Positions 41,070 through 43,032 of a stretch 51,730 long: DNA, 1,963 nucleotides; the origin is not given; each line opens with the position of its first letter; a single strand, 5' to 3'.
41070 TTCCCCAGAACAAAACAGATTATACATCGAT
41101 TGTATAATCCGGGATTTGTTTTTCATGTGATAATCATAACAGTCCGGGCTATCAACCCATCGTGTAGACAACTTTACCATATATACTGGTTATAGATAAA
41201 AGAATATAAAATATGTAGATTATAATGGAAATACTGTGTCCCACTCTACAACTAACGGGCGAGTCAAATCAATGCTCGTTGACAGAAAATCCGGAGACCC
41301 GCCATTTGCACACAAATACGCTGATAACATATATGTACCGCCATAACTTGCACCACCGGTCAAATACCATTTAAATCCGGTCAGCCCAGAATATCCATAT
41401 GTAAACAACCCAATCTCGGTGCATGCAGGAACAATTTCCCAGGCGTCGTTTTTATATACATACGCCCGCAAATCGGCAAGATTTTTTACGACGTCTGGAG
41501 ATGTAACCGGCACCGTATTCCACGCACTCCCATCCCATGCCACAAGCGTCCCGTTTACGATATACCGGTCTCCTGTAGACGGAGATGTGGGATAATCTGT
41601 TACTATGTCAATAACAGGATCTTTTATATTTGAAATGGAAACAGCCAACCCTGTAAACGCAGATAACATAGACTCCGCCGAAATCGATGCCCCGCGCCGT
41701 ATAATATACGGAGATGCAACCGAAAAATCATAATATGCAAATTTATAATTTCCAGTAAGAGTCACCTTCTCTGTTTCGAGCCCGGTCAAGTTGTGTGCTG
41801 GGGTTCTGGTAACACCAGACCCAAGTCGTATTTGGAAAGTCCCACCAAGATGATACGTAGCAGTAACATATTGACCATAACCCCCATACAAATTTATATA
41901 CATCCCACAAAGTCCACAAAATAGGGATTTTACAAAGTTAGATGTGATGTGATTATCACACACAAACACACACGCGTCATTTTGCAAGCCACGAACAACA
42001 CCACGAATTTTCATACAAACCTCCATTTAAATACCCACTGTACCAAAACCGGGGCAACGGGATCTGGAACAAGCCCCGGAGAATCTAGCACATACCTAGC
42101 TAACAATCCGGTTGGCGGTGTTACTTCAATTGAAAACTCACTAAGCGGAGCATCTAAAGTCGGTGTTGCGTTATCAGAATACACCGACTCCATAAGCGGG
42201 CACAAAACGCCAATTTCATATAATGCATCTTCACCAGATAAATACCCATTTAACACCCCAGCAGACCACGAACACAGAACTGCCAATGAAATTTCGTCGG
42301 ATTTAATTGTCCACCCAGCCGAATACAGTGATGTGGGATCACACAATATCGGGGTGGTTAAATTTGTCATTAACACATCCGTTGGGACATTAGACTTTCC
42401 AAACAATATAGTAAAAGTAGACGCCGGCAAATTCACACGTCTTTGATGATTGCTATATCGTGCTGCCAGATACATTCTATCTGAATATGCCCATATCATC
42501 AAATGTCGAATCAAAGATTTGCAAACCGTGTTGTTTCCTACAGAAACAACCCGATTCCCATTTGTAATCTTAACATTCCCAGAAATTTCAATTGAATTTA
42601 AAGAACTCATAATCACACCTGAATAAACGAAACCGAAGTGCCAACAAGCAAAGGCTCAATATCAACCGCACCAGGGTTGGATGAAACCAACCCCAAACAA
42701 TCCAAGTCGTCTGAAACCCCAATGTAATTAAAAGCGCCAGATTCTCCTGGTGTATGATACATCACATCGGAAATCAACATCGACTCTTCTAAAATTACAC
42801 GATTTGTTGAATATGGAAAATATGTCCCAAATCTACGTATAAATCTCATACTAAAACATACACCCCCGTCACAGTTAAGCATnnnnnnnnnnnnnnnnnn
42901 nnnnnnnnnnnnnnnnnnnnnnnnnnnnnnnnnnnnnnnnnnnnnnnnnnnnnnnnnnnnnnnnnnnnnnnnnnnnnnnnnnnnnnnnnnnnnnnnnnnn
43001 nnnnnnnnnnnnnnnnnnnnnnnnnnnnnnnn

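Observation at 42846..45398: Complete subtilisin (S8) protease, with propeptide, fused to tail-fibre modules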

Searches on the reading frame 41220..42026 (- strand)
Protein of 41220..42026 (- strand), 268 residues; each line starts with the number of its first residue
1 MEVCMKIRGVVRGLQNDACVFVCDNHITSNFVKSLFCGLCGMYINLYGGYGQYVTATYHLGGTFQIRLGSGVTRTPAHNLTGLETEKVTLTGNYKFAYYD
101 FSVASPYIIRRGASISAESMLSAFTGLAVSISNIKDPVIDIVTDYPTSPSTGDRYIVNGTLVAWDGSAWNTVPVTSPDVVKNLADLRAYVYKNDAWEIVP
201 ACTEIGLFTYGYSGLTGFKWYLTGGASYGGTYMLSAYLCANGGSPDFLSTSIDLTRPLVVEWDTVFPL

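Call 3: search_protein_families(library=pfam, proteins=[window:41220-42026:-], max_evalue=0.01)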
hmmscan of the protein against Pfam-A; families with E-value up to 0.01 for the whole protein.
window:41220-42026:- (268 aa): 0 families

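Call 4: search_protein_families(library=phrogs, proteins=[window:41220-42026:-], max_evalue=0.01)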
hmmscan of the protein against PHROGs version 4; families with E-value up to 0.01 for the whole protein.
window:41220-42026:- (268 aa): 3 families
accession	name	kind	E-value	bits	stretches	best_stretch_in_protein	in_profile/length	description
phrog_13666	-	unknown function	3.7e-05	24.5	1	139-175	17-53/145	-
phrog_35690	-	unknown function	0.0027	18.6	1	138-170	82-114/156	-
phrog_15437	-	tail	0.0082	15.8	0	145-178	150-184/656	tail fiber protein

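Call 62: search_protein_families(library=pfam, proteins=[window:41220-42026:-], max_evalue=5)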
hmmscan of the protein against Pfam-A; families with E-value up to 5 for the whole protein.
window:41220-42026:- (268 aa): 1 family
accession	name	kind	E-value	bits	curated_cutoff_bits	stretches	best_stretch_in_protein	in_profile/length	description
PF10983.13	DUF2793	-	0.19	12.1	27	1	143-170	22-60/87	Protein of unknown function (DUF2793)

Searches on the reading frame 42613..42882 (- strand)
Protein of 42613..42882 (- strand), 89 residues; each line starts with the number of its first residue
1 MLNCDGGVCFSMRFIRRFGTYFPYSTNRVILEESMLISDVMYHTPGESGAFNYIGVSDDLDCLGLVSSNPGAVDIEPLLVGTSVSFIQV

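Call 3: search_protein_families(library=pfam, proteins=[window:42613-42882:-], max_evalue=0.01)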
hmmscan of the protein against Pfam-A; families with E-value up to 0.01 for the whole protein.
window:42613-42882:- (89 aa): 0 families

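Call 4: search_protein_families(library=phrogs, proteins=[window:42613-42882:-], max_evalue=0.01)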
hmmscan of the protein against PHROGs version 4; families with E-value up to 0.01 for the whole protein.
window:42613-42882:- (89 aa): 0 families
